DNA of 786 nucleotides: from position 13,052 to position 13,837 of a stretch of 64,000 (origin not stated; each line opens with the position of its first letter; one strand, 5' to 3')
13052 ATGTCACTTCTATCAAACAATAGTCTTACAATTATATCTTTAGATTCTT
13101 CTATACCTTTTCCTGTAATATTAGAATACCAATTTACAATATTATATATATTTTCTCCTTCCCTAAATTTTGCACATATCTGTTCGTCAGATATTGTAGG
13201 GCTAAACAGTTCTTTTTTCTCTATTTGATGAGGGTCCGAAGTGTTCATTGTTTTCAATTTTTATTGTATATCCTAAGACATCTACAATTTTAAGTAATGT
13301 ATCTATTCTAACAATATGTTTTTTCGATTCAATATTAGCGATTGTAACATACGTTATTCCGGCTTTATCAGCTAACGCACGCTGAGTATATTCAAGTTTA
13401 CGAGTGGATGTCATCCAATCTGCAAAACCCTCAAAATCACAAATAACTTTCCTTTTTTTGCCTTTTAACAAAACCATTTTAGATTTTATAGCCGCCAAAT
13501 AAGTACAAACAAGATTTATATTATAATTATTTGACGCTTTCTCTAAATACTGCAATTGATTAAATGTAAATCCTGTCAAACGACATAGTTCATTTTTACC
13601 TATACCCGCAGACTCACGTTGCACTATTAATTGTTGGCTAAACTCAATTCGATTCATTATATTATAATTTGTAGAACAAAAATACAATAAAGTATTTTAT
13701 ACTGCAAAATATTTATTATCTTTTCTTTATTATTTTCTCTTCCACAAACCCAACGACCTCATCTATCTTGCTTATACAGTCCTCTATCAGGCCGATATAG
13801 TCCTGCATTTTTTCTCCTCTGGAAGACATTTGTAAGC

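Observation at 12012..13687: Tandem duplication of a two-gene cassette: tandem-HTH XRE regulator overlapping a small multi-TM membrane protein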

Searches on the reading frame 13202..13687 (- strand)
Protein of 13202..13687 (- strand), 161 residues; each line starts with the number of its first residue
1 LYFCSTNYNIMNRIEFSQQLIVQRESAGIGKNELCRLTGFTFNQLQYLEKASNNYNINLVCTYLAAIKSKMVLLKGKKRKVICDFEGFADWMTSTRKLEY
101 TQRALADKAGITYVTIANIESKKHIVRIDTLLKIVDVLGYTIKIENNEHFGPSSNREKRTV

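Call 8: search_protein_families(library=pfam, proteins=[window:13202-13687:-], max_evalue=1)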
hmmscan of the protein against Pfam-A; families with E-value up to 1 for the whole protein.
window:13202-13687:- (161 aa): 5 families
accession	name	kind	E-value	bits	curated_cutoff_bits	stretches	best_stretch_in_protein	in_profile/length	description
PF01381.28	HTH_3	-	2.5e-11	43.9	23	1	97-142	7-52/55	Helix-turn-helix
PF13443.12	HTH_26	-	4.2e-07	30.6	22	1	99-142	10-54/63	Cro/C1-type HTH DNA-binding domain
PF13560.12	HTH_31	-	5.8e-07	30.2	27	1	100-139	15-55/64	Helix-turn-helix domain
PF12844.13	HTH_19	-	1.1e-05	25.7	30.2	1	97-141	10-54/64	Helix-turn-helix domain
PF05732.17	RepL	-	0.055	13.4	20.3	1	53-117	32-93/164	Firmicute plasmid replication protein (RepL)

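Call 10: search_protein_families(library=phrogs, proteins=[window:13202-13687:-], max_evalue=0.01)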
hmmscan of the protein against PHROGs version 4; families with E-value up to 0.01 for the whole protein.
window:13202-13687:- (161 aa): 17 families
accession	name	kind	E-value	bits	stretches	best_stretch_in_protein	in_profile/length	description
phrog_8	-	transcription regulation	2.6e-13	51.2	1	9-143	70-213/346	transcriptional regulator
phrog_1373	-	transcription regulation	2.3e-08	35.2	1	101-144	78-121/166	transcriptional regulator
phrog_147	-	transcription regulation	1.3e-06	29.7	0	98-136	16-55/100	transcriptional regulator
phrog_2339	-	DNA, RNA and nucleotide metabolism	3.3e-06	28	1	96-146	35-86/98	HTH DNA binding protein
phrog_8522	-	DNA, RNA and nucleotide metabolism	6.3e-06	27.6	1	96-147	17-68/71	HTH DNA binding protein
phrog_29047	-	unknown function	7.5e-06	27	1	90-145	95-150/159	-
phrog_7126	-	DNA, RNA and nucleotide metabolism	1.2e-05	26.2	1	92-147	24-81/120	HTH DNA binding protein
phrog_2967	-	transcription regulation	2.5e-05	24.9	0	98-139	22-63/225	transcriptional regulator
phrog_4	-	transcription regulation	2.6e-05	24.4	1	9-142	83-188/400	transcriptional repressor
phrog_7241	-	transcription regulation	0.00011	23.3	1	98-142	73-117/122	transcriptional regulator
phrog_4583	-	transcription regulation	0.00017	22.5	1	100-142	24-66/81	transcriptional repressor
phrog_9425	-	transcription regulation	0.00023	21.9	1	103-141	24-63/72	transcriptional repressor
phrog_2439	-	transcription regulation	0.0011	18.9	0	99-143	20-64/367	transcriptional regulator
phrog_5823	-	transcription regulation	0.0021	18.3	1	98-141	18-62/404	transcriptional regulator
phrog_4268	-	transcription regulation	0.0045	18.2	1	104-149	51-96/96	transcriptional repressor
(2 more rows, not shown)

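Call 14: search_dna_similar(query=window:13202-13657:-, collection=phages, mode=protein, max_rows=30, max_evalue=0.001)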
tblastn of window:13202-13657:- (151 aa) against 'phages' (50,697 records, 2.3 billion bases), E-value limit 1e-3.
No match.

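Call 17: find_homologous_proteins(query=window:13205-13657:-, max_evalue=0.001)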
Query seq(151 aa) (151 aa): 35 proteins with E <= 0.001 among 42 candidates.
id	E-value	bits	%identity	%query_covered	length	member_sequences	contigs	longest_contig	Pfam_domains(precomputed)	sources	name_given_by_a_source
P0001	8.8e-90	316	97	100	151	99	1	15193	PF12844.14,PF01381.29,PF13443.13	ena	-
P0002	1.0e-81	290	93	100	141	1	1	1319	PF12844.14,PF01381.29,PF13560.13,PF13443.13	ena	-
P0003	5.4e-57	210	100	65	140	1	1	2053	-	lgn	-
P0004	1.1e-33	134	49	90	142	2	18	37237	PF01381.29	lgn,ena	-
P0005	1.9e-33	133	54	85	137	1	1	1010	PF12844.14,PF01381.29,PF13560.13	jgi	jgi:transcriptional regulator with XRE-family HTH domain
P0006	2.1e-33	133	100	44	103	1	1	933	PF12844.14,PF01381.29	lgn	-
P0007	7.0e-33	132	100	44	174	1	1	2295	PF01381.29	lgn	-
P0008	1.1e-32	131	49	89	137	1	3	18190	PF01381.29,PF13560.13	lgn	-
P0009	3.5e-32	129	51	90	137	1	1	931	PF12844.14,PF01381.29,PF13560.13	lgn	-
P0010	4.1e-31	126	50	89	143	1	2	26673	PF01381.29,PF13560.13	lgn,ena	-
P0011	5.1e-31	126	50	89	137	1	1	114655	PF01381.29,PF13560.13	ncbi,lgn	-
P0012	6.4e-31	125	50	89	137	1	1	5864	PF01381.29,PF13560.13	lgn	-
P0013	8.5e-31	125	49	89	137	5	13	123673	PF01381.29,PF13560.13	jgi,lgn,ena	-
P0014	2.2e-30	123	48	95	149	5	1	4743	PF01381.29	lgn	-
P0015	2.9e-30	123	49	89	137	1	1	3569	PF13744.13,PF01381.29,PF13560.13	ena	-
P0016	3.0e-30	123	48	89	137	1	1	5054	PF12844.14,PF01381.29,PF13560.13,PF13443.13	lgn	-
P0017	3.5e-29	120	50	89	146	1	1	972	PF12844.14,PF01381.29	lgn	-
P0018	4.3e-28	116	46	89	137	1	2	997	PF01381.29,PF13560.13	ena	-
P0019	5.5e-28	116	48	89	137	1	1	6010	PF01381.29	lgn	-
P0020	4.4e-27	113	49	83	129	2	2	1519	PF01381.29,PF13560.13,PF13443.13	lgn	-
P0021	7.2e-26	109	47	91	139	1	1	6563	PF01381.29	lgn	-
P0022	7.5e-26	109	45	92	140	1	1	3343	PF01381.29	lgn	-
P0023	9.3e-24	102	43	89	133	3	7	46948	PF12844.14,PF01381.29,PF13560.13,PF13443.13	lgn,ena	-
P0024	4.9e-22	96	44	89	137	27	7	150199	PF12844.14,PF13518.13,PF01381.29,PF13560.13,PF13443.13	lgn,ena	-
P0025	8.9e-22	96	42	83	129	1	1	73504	PF12844.14,PF01381.29,PF13560.13,PF13443.13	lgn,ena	-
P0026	1.8e-20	91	39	89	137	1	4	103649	PF01381.29,PF13560.13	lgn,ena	-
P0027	1.8e-20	91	39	89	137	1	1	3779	PF01381.29,PF13560.13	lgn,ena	-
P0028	7.9e-20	89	39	89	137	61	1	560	PF01381.29,PF13560.13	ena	-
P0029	1.0e-19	89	39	89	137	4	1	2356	PF01381.29,PF13560.13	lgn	-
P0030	1.7e-19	88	39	89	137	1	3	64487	PF01381.29,PF13560.13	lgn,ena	-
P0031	3.0e-19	87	39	89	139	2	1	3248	PF12844.14,PF01381.29,PF13443.13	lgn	-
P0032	6.0e-19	86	40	95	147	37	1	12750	PF13744.13,PF12844.14,PF01381.29,PF13560.13,PF13443.13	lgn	-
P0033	1.4e-18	85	39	83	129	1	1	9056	PF01381.29,PF13560.13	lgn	-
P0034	7.9e-18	83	47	65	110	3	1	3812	PF01381.29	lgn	-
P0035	1.6e-12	66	42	56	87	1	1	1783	PF01381.29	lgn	-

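Call 21: find_encoding_contigs(protein=P0013, flank=4000, max_places=3)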
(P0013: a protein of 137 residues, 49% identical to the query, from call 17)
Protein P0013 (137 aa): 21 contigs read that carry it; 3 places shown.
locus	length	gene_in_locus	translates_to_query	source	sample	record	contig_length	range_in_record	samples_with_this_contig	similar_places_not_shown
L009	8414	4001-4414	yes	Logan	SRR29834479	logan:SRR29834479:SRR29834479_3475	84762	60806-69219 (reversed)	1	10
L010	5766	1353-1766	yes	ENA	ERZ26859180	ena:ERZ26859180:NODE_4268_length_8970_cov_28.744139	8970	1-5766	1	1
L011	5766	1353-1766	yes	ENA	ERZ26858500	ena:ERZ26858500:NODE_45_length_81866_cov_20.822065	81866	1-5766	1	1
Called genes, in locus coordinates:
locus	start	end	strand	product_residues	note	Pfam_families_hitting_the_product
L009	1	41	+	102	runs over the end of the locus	-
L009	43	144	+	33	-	-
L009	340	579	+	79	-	-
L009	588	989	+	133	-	-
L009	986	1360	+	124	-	-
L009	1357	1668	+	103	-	-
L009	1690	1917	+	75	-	-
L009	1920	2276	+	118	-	-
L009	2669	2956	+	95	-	-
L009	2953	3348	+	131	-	PF09643:YopX (weak)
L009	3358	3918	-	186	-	-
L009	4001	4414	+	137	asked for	PF13560:HTH_31 (faint), PF01381:HTH_3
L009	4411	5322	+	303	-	-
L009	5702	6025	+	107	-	-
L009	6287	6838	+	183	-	-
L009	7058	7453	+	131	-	-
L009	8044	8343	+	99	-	-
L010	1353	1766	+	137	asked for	PF13560:HTH_31 (faint), PF01381:HTH_3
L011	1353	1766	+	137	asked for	PF13560:HTH_31 (faint), PF01381:HTH_3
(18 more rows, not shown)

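Call 22: find_encoding_contigs(protein=P0024, flank=4000, max_places=3)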
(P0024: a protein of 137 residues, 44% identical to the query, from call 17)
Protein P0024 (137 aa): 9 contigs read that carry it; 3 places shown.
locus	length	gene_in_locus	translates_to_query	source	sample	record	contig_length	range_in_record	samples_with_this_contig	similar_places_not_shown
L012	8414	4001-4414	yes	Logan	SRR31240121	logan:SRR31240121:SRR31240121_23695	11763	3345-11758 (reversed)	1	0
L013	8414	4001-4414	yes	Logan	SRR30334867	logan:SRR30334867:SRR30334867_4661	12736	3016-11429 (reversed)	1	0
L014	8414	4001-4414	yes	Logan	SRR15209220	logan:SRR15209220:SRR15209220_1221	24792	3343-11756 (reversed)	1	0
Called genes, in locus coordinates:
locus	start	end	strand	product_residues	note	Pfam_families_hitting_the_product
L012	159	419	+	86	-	-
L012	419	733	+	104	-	PF13936:HTH_38 (weak)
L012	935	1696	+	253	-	-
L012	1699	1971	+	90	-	-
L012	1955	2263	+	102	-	-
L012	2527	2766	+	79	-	-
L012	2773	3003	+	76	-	-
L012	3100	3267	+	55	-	-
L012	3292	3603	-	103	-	-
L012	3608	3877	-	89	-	-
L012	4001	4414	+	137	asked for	PF13560:HTH_31 (faint), PF12844:HTH_19 (faint), PF13443:HTH_26 (faint), PF13518:HTH_28 (faint), PF01381:HTH_3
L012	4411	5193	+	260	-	-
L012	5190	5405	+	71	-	-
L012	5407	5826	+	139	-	PF10571:UPF0547, PF13240:Zn_Ribbon_1, PF13248:Zn_ribbon_3 (weak)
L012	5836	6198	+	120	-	-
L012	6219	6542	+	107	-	PF01624:MutS_I (weak)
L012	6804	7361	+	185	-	-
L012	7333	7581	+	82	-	-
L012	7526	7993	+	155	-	-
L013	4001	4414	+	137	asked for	PF13560:HTH_31 (faint), PF12844:HTH_19 (faint), PF13443:HTH_26 (faint), PF13518:HTH_28 (faint), PF01381:HTH_3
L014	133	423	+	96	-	-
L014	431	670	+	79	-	-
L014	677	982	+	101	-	-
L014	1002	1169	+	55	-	-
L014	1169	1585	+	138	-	PF04055:Radical_SAM (weak)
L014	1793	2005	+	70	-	-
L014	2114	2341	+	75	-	-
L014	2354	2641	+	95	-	-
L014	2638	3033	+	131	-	PF09643:YopX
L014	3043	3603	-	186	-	-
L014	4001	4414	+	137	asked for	PF13560:HTH_31 (faint), PF12844:HTH_19 (faint), PF13443:HTH_26 (faint), PF13518:HTH_28 (faint), PF01381:HTH_3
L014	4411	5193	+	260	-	-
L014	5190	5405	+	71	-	-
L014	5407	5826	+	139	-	PF10571:UPF0547, PF13240:Zn_Ribbon_1, PF13248:Zn_ribbon_3 (weak)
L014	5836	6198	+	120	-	-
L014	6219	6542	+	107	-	-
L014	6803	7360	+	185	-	-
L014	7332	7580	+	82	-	-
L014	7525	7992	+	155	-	-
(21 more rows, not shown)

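Call 26: find_encoding_contigs(protein=P0032, flank=5000, max_places=3)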
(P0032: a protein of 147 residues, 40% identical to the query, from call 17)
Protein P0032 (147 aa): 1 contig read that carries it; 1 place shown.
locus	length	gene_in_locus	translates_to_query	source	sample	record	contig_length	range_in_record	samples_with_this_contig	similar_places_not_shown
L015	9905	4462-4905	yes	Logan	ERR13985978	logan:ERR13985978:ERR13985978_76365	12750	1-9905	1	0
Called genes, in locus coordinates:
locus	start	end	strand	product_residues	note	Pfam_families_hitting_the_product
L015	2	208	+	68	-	?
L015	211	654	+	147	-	-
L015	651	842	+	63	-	-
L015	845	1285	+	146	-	-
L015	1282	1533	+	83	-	-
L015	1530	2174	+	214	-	-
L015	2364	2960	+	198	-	-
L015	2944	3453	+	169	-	-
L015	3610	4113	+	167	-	PF18143:HAD_SAK_2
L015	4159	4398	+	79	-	-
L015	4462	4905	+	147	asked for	PF13744:HTH_37 (faint), PF13443:HTH_26 (faint), PF13560:HTH_31 (faint), PF12844:HTH_19 (weak), PF01381:HTH_3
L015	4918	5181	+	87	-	-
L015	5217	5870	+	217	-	PF12843:QSregVF_b (faint), PF20600:ExoX-like_C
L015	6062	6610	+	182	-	-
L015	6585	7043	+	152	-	PF01381:HTH_3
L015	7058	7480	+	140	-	-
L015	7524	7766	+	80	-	PF22292:DUF6965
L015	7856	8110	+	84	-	-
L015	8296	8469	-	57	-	-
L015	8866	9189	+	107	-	-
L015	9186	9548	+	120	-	-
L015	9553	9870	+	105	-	PF01624:MutS_I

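Call 32: find_related_loci(query=A1, collection=viral_contigs, flank=4000)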
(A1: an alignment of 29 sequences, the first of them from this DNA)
Query A1 (151 aa) in viral_contigs; peptide patterns used: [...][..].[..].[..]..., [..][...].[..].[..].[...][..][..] (x = any residue, [..] = any of these).
105 stretches matched a pattern; 22 encode a relative of the query (tblastn E <= 1e-3); 22 distinct loci.
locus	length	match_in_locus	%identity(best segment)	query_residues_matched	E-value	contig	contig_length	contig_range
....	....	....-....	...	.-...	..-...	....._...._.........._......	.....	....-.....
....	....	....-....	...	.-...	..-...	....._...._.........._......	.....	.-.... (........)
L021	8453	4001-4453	99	1-151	7e-101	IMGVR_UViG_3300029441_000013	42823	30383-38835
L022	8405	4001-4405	49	1-135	4e-39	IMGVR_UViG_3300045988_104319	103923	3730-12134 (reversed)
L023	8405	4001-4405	47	1-135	1e-38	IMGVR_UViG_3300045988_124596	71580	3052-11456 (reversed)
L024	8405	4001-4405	49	1-135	3e-38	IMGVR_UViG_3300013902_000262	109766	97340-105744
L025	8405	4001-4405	46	1-135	1e-37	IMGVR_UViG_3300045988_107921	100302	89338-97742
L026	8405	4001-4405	48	1-135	2e-37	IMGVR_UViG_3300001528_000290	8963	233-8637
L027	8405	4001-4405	43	1-136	5e-31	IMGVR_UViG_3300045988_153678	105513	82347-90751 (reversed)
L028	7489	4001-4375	44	14-136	3e-30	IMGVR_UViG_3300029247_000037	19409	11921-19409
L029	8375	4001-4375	44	14-136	3e-30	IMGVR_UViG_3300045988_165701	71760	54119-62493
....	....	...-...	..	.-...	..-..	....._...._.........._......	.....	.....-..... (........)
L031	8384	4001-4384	38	12-137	2e-25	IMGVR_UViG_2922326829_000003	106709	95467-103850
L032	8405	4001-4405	37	1-135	2e-25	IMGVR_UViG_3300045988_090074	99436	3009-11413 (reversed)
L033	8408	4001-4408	40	1-135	1e-23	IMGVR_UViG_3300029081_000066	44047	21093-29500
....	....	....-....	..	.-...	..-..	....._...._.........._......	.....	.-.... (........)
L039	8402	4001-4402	36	1-137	1e-22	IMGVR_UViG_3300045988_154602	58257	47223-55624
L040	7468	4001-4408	38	1-135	2e-21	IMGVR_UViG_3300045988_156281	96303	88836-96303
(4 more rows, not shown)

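Call 40: search_protein_families(library=padloc, proteins=[window:13202-13657:-, L009:4411-5322:+, L012:4411-5193:+], max_evalue=0.01)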
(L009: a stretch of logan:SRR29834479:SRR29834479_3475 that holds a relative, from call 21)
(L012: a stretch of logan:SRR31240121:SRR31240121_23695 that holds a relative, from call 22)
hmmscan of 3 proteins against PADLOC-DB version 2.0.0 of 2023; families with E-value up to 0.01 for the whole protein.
window:13202-13657:- (151 aa): 5 families
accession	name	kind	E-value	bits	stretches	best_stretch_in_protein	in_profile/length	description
PDLC02926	HTH_VI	-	3.5e-08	31.6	1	88-129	13-54/92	-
PDLC03946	RmrA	-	5.8e-05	20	1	88-133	14-59/357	-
PDLC03949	RmrA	-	0.0004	17.4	1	88-132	14-58/363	-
PDLC03665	Control_protein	-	0.0014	16.9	1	86-133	17-66/77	control protein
PDLC04142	capH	-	0.0078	15.3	0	81-132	10-62/103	capH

L009:4411-5322:+ (303 aa): 0 families

L012:4411-5193:+ (260 aa): 0 families

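Call 41: search_protein_families(library=ncbifam, proteins=[window:13202-13657:-, L009:4411-5322:+, L012:4411-5193:+], max_evalue=0.01)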
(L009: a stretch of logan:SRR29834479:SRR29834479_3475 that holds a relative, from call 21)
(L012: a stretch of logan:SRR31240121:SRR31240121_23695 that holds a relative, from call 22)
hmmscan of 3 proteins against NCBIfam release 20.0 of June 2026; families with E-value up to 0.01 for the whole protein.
window:13202-13657:- (151 aa): 5 families
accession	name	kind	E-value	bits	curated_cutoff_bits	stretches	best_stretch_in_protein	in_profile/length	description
TIGR03070.1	couple_hipB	subfamily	4.5e-12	45.7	71.65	1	87-131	13-57/58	type II toxin-antitoxin system Y4mF family antitoxin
NF007271.0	PRK09726.1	equivalog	1.8e-07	31.1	79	1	87-146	23-82/88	type II toxin-antitoxin system antitoxin HipB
NF041951.1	phage_RstR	subfamily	5.1e-06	26.7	80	1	79-129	4-55/108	RstR family transcriptional repressor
NF007408.0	PRK09943.1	equivalog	3e-05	23.7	211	1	86-132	17-63/185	HTH-type transcriptional regulator PuuR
NF047948.1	male_kill_WMK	equivalog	0.0003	20.4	300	1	88-132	17-61/300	WO male-killing family protein Wmk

L009:4411-5322:+ (303 aa): 0 families

L012:4411-5193:+ (260 aa): 0 families

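Call 42: search_protein_families(library=pfam, proteins=[L009:4411-5322:+, L012:4411-5193:+, L031:4893-5756:+, L031:4475-4900:+, L027:4469-4882:+, L039:4398-4709:+, L028:4383-4655:+], max_evalue=0.1)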
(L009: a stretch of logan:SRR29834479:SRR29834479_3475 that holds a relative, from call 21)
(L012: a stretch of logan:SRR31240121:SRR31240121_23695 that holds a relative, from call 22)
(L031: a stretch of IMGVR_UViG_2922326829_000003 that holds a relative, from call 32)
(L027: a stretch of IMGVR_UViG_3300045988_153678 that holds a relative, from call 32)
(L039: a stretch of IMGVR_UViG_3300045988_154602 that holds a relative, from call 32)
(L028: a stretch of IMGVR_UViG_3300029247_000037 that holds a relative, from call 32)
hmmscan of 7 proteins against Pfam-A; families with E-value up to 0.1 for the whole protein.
L009:4411-5322:+ (303 aa): 2 families
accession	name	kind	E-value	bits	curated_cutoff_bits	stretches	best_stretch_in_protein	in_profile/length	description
PF06197.19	DUF998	-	0.016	15.3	30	1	180-292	22-130/184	Protein of unknown function (DUF998)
PF16192.10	PMT_4TMC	-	0.042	13.8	32.4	0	242-299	141-193/202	C-terminal four TMM region of protein-O-mannosyltransferase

L012:4411-5193:+ (260 aa): 1 family
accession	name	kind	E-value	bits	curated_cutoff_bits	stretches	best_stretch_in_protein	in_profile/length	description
PF17551.7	DUF5463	-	0.021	15.1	30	1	205-218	18-31/32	Family of unknown function (DUF5463)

L031:4893-5756:+ (287 aa): 0 families

L031:4475-4900:+ (141 aa): 5 families
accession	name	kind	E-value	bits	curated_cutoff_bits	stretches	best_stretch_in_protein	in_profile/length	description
PF01381.28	HTH_3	-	2.9e-15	56.5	23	2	84-134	2-52/55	Helix-turn-helix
PF13560.12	HTH_31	-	1.1e-07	32.4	27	1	79-116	2-39/64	Helix-turn-helix domain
PF12844.13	HTH_19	-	0.0023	18.3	30.2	1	83-118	4-39/64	Helix-turn-helix domain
PF13443.12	HTH_26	-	0.0062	17.2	22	0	84-134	3-54/63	Cro/C1-type HTH DNA-binding domain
PF13744.12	HTH_37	-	0.086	13.1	27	0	85-136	25-77/80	Helix-turn-helix domain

L027:4469-4882:+ (137 aa): 8 families
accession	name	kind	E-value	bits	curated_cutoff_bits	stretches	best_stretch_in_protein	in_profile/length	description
PF01381.28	HTH_3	-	2.2e-13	50.4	23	1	87-132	7-52/55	Helix-turn-helix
PF12844.13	HTH_19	-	3.4e-05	24.1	30.2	1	87-131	10-54/64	Helix-turn-helix domain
PF13560.12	HTH_31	-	6.6e-05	23.6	27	1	87-129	12-55/64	Helix-turn-helix domain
PF13443.12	HTH_26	-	0.00052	20.6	22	1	86-130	7-52/63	Cro/C1-type HTH DNA-binding domain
PF13744.12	HTH_37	-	0.0042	17.3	27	1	73-135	17-78/80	Helix-turn-helix domain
PF09390.16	DUF1999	-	0.021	14.9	25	1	1-74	14-87/159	Protein of unknown function (DUF1999)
PF04182.18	B-block_TFIIIC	-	0.028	14.9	22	1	77-101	6-30/73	B-block binding subunit of TFIIIC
PF08279.18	HTH_11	-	0.037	14.4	25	0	76-102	3-28/55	HTH domain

L039:4398-4709:+ (103 aa): 3 families
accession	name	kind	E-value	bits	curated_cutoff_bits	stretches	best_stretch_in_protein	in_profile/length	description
PF07695.17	7TMR-DISM_7TM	-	0.0047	17.3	29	1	7-98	71-149/205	7TM diverse intracellular signalling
PF12133.13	bCoV_NS6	-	0.017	15.5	27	1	2-47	4-50/62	Betacoronavirus NS6 protein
PF04647.20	AgrB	-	0.039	13.7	23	1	9-89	101-178/185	Accessory gene regulator B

L028:4383-4655:+ (90 aa): 0 families

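Call 57: search_solved_structures(query=A1, max_evalue=0.001, show_alignments=2)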
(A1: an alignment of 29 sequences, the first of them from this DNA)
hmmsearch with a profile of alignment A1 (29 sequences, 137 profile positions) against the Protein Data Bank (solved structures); distinct sequences matched with E-value up to 0.001: 14.
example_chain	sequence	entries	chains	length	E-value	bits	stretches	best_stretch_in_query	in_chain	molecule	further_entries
8ezt_A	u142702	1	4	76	3.6e-09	40.2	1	76-135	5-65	HipB(Lp)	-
4z5h_A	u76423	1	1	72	1.1e-07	35.5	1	73-132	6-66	Antitoxin HipB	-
4yg1_A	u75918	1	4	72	1.4e-07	35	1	72-132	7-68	Antitoxin HipB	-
4yg4_A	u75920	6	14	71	1.6e-07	34.9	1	73-132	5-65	Antitoxin HipB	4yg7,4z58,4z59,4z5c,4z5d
5k98_B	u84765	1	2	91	2.3e-07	34.3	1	72-133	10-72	Antitoxin HipB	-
2wiu_B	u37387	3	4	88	2.5e-07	34.3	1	72-133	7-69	HTH-TYPE TRANSCRIPTIONAL REGULATOR HIPB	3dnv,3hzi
8tac_A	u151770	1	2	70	1.6e-05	28.4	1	72-129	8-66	DBP48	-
6af3_B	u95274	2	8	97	1.7e-05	28.3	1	78-134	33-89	HigA antitoxin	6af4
2xiu_A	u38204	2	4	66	0.00012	25.6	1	79-131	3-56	CYLR2 | CYLR2 SYNONYM CYTOLYSIN REPRESSOR 2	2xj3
7t8i_A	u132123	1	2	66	0.00013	25.5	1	77-129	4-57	Phage element (ICEBs1)transcriptional regulator (Xre family)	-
1utx_A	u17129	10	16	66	0.00023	24.6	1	79-130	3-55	CYLR2 | cytolysin regulator 2 | PUTATIVE TRANSCRIPTION REGULATOR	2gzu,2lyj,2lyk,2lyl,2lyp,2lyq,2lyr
9sf2_A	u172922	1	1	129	0.0003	24.3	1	77-129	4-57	Transcriptional regulator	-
3qq6_A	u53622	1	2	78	0.00043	23.8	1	75-132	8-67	HTH-type transcriptional regulator sinR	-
5tn0_A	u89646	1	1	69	0.00091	22.7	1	79-132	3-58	HTH-type transcriptional regulator SinR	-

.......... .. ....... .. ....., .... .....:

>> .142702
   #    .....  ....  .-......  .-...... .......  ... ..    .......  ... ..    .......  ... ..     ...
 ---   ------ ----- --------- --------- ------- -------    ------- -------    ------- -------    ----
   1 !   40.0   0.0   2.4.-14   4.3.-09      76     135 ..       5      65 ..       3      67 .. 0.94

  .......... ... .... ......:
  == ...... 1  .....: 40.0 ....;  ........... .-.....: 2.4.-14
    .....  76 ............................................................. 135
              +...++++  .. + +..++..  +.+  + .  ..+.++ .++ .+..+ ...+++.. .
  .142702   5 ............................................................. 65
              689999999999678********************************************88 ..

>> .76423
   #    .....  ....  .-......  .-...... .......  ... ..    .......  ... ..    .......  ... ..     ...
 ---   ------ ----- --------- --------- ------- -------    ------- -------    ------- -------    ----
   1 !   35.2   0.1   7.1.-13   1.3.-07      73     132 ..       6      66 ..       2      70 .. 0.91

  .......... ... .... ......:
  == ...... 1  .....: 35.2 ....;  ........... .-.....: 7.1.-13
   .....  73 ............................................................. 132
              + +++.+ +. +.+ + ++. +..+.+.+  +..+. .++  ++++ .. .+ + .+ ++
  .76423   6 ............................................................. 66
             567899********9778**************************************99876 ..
